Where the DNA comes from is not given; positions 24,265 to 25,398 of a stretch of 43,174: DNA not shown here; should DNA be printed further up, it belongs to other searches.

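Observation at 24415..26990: Two paralogous unknown proteins wedged into the invariant L2-S19-L22-S3 block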

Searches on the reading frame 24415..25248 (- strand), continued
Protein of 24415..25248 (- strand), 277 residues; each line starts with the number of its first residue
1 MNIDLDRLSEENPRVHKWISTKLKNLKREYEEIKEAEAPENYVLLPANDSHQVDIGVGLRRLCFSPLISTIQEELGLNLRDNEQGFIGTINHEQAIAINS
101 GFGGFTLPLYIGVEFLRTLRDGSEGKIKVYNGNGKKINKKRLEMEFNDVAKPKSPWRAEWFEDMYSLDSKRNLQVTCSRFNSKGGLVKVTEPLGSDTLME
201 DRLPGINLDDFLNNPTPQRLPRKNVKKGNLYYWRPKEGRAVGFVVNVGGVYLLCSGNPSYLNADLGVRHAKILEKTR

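Call 34: search_protein_representatives(alignment_id=A1)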
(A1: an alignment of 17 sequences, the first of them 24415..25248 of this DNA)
Query: 17 sequences, 245 profile positions. Proteins with E-value up to 0.001 (for the whole library): 1162; up to 1e-10: 913; up to 1e-30: 426. The best 150 are listed.
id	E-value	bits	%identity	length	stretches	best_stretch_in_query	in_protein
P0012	4.0e-84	298.1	-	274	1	27-244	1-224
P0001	2.1e-80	286.0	-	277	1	8-244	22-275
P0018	5.1e-78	278.1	-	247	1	10-244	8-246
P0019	1.2e-77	276.9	-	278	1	13-243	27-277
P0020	1.9e-74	266.4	-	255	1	10-240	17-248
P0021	1.8e-72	259.9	-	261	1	16-242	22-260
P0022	3.0e-72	259.2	-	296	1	10-242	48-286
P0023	4.1e-72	258.8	-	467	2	35-240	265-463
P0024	7.0e-72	258.0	-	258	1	26-240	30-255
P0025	5.9e-71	255.0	-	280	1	1-240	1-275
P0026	2.1e-69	249.9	-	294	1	13-242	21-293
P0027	2.8e-69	249.5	-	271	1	2-242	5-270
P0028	5.8e-67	241.9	-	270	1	35-241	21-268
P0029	6.3e-67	241.8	-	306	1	23-241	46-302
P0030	1.1e-66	241.0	-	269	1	2-242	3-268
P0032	5.1e-66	238.8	-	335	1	13-243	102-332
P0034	4.7e-65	235.7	-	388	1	28-229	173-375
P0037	1.9e-64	233.7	-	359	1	30-243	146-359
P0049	5.4e-62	225.6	-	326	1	32-242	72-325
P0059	2.7e-60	220.1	-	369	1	13-242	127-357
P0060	4.3e-60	219.4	-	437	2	31-241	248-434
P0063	4.3e-59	216.1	-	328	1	30-242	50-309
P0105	2.5e-54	200.5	-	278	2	122-242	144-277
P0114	1.3e-53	198.2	-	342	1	15-241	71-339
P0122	5.2e-53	196.2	-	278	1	68-242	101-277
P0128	2.2e-52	194.2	-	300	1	35-240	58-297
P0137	2.2e-51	190.9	-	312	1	26-240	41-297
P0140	3.2e-51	190.4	-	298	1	31-241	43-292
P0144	6.5e-51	189.4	-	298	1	100-241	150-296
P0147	1.5e-50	188.2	-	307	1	55-240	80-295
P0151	2.7e-50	187.3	-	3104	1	38-241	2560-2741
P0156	5.5e-50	186.3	-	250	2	111-243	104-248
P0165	7.9e-49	182.5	-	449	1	29-244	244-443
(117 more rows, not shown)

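Call 35: search_protein_families(library=pfam, proteins=[P0023, P0060, P0151, P0034, P0165, P0037, P0059, P0032, P0114, P0049], max_evalue=0.01)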
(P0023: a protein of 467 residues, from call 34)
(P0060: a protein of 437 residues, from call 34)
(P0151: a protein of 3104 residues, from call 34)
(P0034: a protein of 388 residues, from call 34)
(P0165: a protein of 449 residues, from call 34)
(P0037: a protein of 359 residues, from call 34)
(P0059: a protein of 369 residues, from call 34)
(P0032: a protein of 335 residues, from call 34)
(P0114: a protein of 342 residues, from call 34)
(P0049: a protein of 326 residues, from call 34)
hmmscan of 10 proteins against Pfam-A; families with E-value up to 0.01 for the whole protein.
P0023 (467 aa): 0 families

P0060 (437 aa): 0 families

P0151 (3104 aa): 0 families

P0034 (388 aa): 0 families

P0165 (449 aa): 0 families

P0037 (359 aa): 0 families

P0059 (369 aa): 0 families

P0032 (335 aa): 0 families

P0114 (342 aa): 0 families

P0049 (326 aa): 0 families

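Call 36: fold_search(model_id=the predicted structure, library=viral)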
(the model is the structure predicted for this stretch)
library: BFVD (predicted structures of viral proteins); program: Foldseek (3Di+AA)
matches with E <= 10: 1031; with E <= 0.001: 0
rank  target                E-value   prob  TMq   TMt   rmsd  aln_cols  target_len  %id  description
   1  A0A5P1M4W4            9.6e-02  0.12  0.12  0.09  13.4       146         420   12  Helicase C-terminal domain-containing protein [Escherichia phage vB_EcoS-26020V]
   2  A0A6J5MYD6            1.1e-01  0.15  0.09  0.03  12.5        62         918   21  LT_GEWL domain containing protein [uncultured Caudovirales phage]
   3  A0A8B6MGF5            1.3e-01  0.13  0.11  0.19  10.7       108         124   11  (no name in the UniProt tables at hand)
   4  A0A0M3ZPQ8            1.5e-01  0.54  0.23  0.38   6.9       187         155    9  C-type lectin family protein [Turkeypox virus]
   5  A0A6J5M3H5            1.8e-01  0.04  0.09  0.04  13.6       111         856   16  Protein Gp5, N-terminal OB-fold domain containing protein [uncultured Caudovirales phage]
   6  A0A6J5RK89            2.0e-01  0.08  0.13  0.18  15.5       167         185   11  DUF669 domain-containing protein [uncultured Caudovirales phage]
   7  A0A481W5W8            2.3e-01  0.16  0.09  0.17  11.5        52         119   21  Uncharacterized protein [Pseudomonas phage Psa21]
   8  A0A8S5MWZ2            2.6e-01  0.47  0.10  0.45   8.4        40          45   12  Uncharacterized protein [Myoviridae sp. ct3wi9]
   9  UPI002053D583         2.8e-01  0.80  0.11  0.42   3.2        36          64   22  (no name look-up for this kind of identifier)
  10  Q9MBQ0                2.8e-01  0.20  0.11  0.12   8.5        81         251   14  Portal protein [Staphylococcus prophage phiPV83]
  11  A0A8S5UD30            2.8e-01  0.08  0.09  0.07  15.1        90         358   11  Uncharacterized protein [Siphoviridae sp. ctgN495]
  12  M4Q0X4                2.8e-01  0.06  0.10  0.11  18.3       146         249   11  (no name in the UniProt tables at hand)
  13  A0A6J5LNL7            3.0e-01  0.82  0.10  0.42   2.6        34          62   15  Uncharacterized protein [uncultured Caudovirales phage]
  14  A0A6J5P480            3.0e-01  0.08  0.12  0.19  16.1       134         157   10  Uncharacterized protein [uncultured Caudovirales phage]
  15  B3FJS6                3.3e-01  0.30  0.09  0.25   6.3        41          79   22  Uncharacterized protein [Pseudomonas phage 201phi2-1]
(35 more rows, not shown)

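Call 42: search_protein_families(library=pfam, alignment_id=A2, max_evalue=1)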
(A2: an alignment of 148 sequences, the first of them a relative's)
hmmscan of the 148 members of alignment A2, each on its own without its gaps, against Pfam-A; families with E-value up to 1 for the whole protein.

A. member 1, P0001 (277 aa): 1 family
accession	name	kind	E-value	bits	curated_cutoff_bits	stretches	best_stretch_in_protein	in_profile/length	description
PF18975.6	DUF5711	-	0.03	14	26.3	1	110-149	247-285/344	Family of unknown function (DUF5711)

B. families by the number of members that match (of 148 scanned): 62 families (the first 25 are shown)
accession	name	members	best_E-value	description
PF18975.6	DUF5711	3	0.03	Family of unknown function (DUF5711)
PF04300.19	FBA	2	0.068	F-box associated region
PF14714.11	KH_dom-like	2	0.2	KH-domain-like of EngA bacterial GTPase enzymes, C-terminal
PF05697.18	Trigger_N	1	2.9e-15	Bacterial trigger factor protein (TF)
PF09337.16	zf-H2C2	1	0.00072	H2C2 zinc finger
PF03732.24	Retrotrans_gag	1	0.01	Retrotransposon gag protein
PF02432.21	Fimbrial_K88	1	0.025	Fimbrial, major and minor subunit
PF03257.18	Adhesin_P1_C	1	0.028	Mycoplasma adhesin P1, C-terminal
PF06387.16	Calcyon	1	0.032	D1 dopamine receptor-interacting protein (calcyon)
PF11463.14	R-HINP1I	1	0.033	R.HinP1I restriction endonuclease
PF24434.1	DUF7557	1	0.036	Family of unknown function (DUF7557)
PF08401.16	ArdcN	1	0.039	N-terminal domain of anti-restriction factor ArdC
PF11712.13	Vma12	1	0.048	Endoplasmic reticulum-based factor for assembly of V-ATPase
PF00621.25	RhoGEF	1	0.049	RhoGEF domain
PF09643.15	YopX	1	0.05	YopX protein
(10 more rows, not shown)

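Call 43: search_solved_structures(query=A2, max_evalue=10, show_alignments=3)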
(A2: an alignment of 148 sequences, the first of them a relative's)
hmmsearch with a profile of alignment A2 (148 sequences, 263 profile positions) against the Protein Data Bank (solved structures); distinct sequences matched with E-value up to 10: 1.
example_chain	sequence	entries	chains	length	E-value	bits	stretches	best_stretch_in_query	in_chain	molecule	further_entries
2p4w_A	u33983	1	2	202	1.2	11.6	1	74-123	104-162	Transcriptional regulatory protein arsR family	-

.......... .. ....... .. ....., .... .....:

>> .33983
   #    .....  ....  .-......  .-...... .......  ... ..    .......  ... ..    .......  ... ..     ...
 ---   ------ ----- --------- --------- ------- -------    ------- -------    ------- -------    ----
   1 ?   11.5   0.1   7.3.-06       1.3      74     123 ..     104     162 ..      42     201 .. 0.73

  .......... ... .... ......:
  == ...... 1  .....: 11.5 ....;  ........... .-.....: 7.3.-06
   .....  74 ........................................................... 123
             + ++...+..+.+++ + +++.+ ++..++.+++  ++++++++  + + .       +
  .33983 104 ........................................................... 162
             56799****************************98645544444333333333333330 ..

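Call 46: search_protein_families(library=pfam, proteins=[P0144, P0122, P0105, P0147, P0137, P0063, P0128, P0029, P0140, P0156], max_evalue=0.001)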
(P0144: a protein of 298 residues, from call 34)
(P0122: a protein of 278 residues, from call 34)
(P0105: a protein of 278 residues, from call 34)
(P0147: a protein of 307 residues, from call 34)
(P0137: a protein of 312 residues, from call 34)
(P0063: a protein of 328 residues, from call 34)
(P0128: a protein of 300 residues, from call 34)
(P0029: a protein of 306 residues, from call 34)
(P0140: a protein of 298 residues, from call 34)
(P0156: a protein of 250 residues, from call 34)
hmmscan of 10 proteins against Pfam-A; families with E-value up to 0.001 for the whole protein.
P0144 (298 aa): 1 family
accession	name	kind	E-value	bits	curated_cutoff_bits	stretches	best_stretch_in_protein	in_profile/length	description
PF05697.18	Trigger_N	-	2.9e-15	57.2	22.2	1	2-90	55-143/144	Bacterial trigger factor protein (TF)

P0122 (278 aa): 0 families

P0105 (278 aa): 0 families

P0147 (307 aa): 0 families

P0137 (312 aa): 0 families

P0063 (328 aa): 0 families

P0128 (300 aa): 0 families

P0029 (306 aa): 0 families

P0140 (298 aa): 0 families

P0156 (250 aa): 0 families

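Call 49: find_related_loci(query=A3, collection=genome_contigs, flank=6000)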
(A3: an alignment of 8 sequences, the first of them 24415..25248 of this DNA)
Query A3 (277 aa) in genome_contigs; peptide patterns used: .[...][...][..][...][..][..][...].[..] (x = any residue, [..] = any of these).
119 stretches matched a pattern; 15 encode a relative of the query (tblastn E <= 1e-3); 15 distinct loci.
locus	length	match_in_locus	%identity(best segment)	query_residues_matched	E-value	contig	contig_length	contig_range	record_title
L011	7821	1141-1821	42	40-273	5e-56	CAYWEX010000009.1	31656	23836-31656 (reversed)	MAG TPA_asm: Candidatus Woesearchaeota archaeon isolate SRP178908_co1_347 genome assembly, contig: NODE_795_length_31656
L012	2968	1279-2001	34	41-274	6e-41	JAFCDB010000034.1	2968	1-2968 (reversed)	Candidatus Pacearchaeota archaeon isolate Meg19_1012_Bin_278 Meg19_1012_Bin_278_scaffold_179500, whole genome shotgun se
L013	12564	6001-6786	34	26-273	1e-34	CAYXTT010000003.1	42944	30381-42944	MAG TPA_asm: Candidatus Woesearchaeota archaeon isolate SRP178699_co1_601 genome assembly, contig: NODE_829_length_42944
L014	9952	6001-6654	33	61-271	2e-30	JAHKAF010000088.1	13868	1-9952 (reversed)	MAG: Nanoarchaeota archaeon isolate Undefined_mixed_planktonic.mb.23 Undefined_mixed_pl.mb.23_k141_1015318, whole genome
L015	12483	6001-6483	40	104-274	4e-29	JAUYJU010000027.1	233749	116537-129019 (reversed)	MAG: Candidatus Nanoarchaeia archaeon isolate C24_metabat.bin.162 C24_k141_653789, whole genome shotgun sequence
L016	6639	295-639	41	146-268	1e-24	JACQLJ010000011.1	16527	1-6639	MAG: Candidatus Pacearchaeota archaeon isolate NC_groundwater_1200_Ag_S-0.1um_34_115 S_p1_S3_coassembly_k141_764733, who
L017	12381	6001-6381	35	136-271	9e-23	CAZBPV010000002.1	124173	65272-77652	MAG TPA_asm: Candidatus Woesearchaeota archaeon isolate binchicken_co364_679 genome assembly, contig: NODE_37_length_124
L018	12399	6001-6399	37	146-277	9e-23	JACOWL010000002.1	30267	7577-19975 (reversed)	MAG: Candidatus Pacearchaeota archaeon isolate NC_groundwater_125_Ag_B-0.1um_31_18 S3_GD2017_2_B1_scaffold_1953, whole g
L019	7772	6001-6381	36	140-277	1e-22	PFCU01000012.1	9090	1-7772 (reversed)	MAG: Candidatus Pacearchaeota archaeon CG10_big_fil_rev_8_21_14_0_10_30_48 CG10_8_21_14_0.10_scaffold_49843_c, whole gen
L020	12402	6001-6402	33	114-271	2e-21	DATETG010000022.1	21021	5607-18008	MAG TPA_asm: Candidatus Nanoarchaeia archaeon isolate SMAG_U8309 k141_684820, whole genome shotgun sequence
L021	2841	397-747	37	146-271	3e-21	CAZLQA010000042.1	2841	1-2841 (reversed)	MAG TPA_asm: Candidatus Woesearchaeota archaeon isolate SRP050083_co1_286 genome assembly, contig: NODE_26202_length_284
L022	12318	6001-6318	39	146-259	5e-20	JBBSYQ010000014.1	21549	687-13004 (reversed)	MAG: Nanoarchaeota archaeon isolate H14-bin003_1 H14_bin003_1_000000000014, whole genome shotgun sequence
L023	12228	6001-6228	50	196-271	9e-20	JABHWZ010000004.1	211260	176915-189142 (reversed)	MAG: archaeon isolate SI047_bin24 k141_305602, whole genome shotgun sequence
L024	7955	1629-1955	39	153-271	4e-19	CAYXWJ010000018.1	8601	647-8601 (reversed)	MAG TPA_asm: Candidatus Woesearchaeota archaeon isolate binchicken_co151_73 genome assembly, contig: NODE_13225_length_8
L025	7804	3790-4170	33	146-272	5e-18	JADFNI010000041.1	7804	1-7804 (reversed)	MAG: Nanoarchaeota archaeon isolate B62T1B5 B62T1B5_NODE13819, whole genome shotgun sequence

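Call 53: search_protein_families(library=pfam, proteins=[L011:1879-2841:+, L013:4960-5607:+, L013:5607-5852:+, L013:7112-8152:+, L014:5419-5736:+, L014:7045-8073:+, L015:4325-5329:+, L015:5319-5816:+, L015:6492-6887:+, L017:5091-5621:-], max_evalue=0.001)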
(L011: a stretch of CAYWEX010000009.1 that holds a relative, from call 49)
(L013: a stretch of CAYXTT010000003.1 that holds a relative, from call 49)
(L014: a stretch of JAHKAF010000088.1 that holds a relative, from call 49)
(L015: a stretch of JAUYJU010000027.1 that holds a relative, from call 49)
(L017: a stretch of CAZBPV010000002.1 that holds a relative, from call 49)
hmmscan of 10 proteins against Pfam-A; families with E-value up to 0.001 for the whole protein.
L011:1879-2841:+ (320 aa): 1 family
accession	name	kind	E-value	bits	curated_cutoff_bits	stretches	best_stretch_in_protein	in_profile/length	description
PF11285.13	DUF3086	-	0.0006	19.4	24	0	233-307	14-86/277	Protein of unknown function (DUF3086)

L013:4960-5607:+ (215 aa): 0 families

L013:5607-5852:+ (81 aa): 1 family
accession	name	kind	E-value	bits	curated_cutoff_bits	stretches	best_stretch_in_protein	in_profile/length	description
PF01541.30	GIY-YIG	-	3.9e-17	62.7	22.6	1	5-76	2-76/78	GIY-YIG catalytic domain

L013:7112-8152:+ (346 aa): 1 family
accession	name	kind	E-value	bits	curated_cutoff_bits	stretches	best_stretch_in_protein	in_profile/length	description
PF00078.32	RVT_1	-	1.4e-21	77.6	29.6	1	71-274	8-205/205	Reverse transcriptase (RNA-dependent DNA polymerase)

L014:5419-5736:+ (105 aa): 2 families
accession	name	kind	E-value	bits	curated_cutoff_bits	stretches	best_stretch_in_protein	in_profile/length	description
PF03819.22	MazG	-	5.6e-13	49.4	22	1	25-101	4-74/74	MazG nucleotide pyrophosphohydrolase domain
PF01503.22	PRA-PH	-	0.00014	22.6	21.3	1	27-88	30-81/86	Phosphoribosyl-ATP pyrophosphohydrolase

L014:7045-8073:+ (342 aa): 1 family
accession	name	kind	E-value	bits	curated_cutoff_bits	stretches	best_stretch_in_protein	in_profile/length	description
PF00078.32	RVT_1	-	2.4e-23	83.3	29.6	1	71-280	8-204/205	Reverse transcriptase (RNA-dependent DNA polymerase)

L015:4325-5329:+ (334 aa): 3 families
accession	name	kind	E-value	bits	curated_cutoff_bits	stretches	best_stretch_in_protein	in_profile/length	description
PF01336.31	tRNA_anti-codon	-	3.1e-12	46.7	27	1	77-169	1-73/75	OB-fold nucleic acid binding domain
PF08646.16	Rep_fac-A_C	-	1e-06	29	28.5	1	201-319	7-139/146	Replication factor-A C terminal domain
PF17244.8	CDC24_OB3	-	0.00023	21.5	25.4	0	70-125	2-54/216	Cell division control protein 24, OB domain 3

L015:5319-5816:+ (165 aa): 1 family
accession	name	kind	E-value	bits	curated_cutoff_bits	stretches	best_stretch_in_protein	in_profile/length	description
PF04307.19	YdjM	-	2.3e-27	96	29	1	1-150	1-146/176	YdjM inner membrane protein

L015:6492-6887:+ (131 aa): 0 families

L017:5091-5621:- (176 aa): 2 families
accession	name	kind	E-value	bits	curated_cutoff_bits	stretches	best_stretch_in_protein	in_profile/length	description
PF18765.7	Polbeta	-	1e-06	29.3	26.9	1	91-169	4-87/93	Polymerase beta, Nucleotidyltransferase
PF01909.29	NTP_transf_2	-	1.5e-06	28.9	21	1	93-139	7-56/93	Nucleotidyltransferase domain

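Call 54: search_protein_families(library=pfam, proteins=[L017:6751-7755:+, L018:4643-5308:+, L018:6399-7439:+, L019:3930-5693:+, L019:1904-3130:+, L019:6709-7683:+, L020:4329-5642:-, L020:6500-7942:+, L022:5057-5668:+, L022:6634-7284:+], max_evalue=0.001)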
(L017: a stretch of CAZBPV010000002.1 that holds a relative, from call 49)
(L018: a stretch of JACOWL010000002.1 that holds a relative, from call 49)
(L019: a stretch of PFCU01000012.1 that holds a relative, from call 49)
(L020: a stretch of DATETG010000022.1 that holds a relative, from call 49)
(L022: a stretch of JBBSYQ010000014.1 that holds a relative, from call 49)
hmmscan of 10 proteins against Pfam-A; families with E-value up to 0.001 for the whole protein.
L017:6751-7755:+ (334 aa): 1 family
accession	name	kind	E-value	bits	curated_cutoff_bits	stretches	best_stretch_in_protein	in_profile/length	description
PF00078.32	RVT_1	-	1e-16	61.8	29.6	1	70-271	8-204/205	Reverse transcriptase (RNA-dependent DNA polymerase)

L018:4643-5308:+ (221 aa): 1 family
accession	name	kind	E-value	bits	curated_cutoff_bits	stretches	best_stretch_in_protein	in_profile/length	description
PF01464.25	SLT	-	1.8e-16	60.2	21.3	2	127-196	28-100/117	Transglycosylase SLT domain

L018:6399-7439:+ (346 aa): 0 families

L019:3930-5693:+ (587 aa): 0 families

L019:1904-3130:+ (408 aa): 2 families
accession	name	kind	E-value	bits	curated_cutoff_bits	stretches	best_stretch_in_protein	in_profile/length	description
PF07728.20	AAA_5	-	4.7e-09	36.8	22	1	34-131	1-92/139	AAA domain (dynein-related subfamily)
PF13401.12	AAA_22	-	0.00037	21.3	27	0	32-116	5-95/130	AAA domain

L019:6709-7683:+ (324 aa): 1 family
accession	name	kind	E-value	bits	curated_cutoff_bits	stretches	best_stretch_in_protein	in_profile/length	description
PF00078.32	RVT_1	-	5.9e-20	72.3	29.6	1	75-276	12-204/205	Reverse transcriptase (RNA-dependent DNA polymerase)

L020:4329-5642:- (437 aa): 3 families
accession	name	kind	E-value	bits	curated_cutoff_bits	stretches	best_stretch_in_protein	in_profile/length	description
PF00710.25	Asparaginase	-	6.5e-45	153.5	22.5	1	82-275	2-189/193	Asparaginase, N-terminal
PF17763.6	Asparaginase_C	-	5.5e-24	84.8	34.6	1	295-410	1-111/114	Glutaminase/Asparaginase C-terminal domain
PF18195.6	GatD_N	-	6e-13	48.4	25.7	1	7-58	1-52/54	GatD N-terminal domain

L020:6500-7942:+ (480 aa): 2 families
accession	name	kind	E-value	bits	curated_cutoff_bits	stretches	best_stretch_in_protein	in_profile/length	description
PF02934.20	GatB_N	-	3.7e-55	187.5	23.4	1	11-307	2-276/277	GatB/GatE catalytic domain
PF02637.23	GatB_Yqey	-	2.2e-06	28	27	1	346-477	3-146/148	GatB domain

L022:5057-5668:+ (203 aa): 2 families
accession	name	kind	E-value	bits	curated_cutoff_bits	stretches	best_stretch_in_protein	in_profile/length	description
PF00730.31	HhH-GPD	-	2.1e-24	86.4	26.2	1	35-168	1-107/108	HhH-GPD superfamily base excision DNA repair protein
PF00633.29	HHH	-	5.8e-07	29.5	24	1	101-128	2-29/30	Helix-hairpin-helix motif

L022:6634-7284:+ (216 aa): 1 family
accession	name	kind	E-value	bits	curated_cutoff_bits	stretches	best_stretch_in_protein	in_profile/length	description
PF00078.32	RVT_1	-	5.3e-07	30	29.6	1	94-208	8-114/205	Reverse transcriptase (RNA-dependent DNA polymerase)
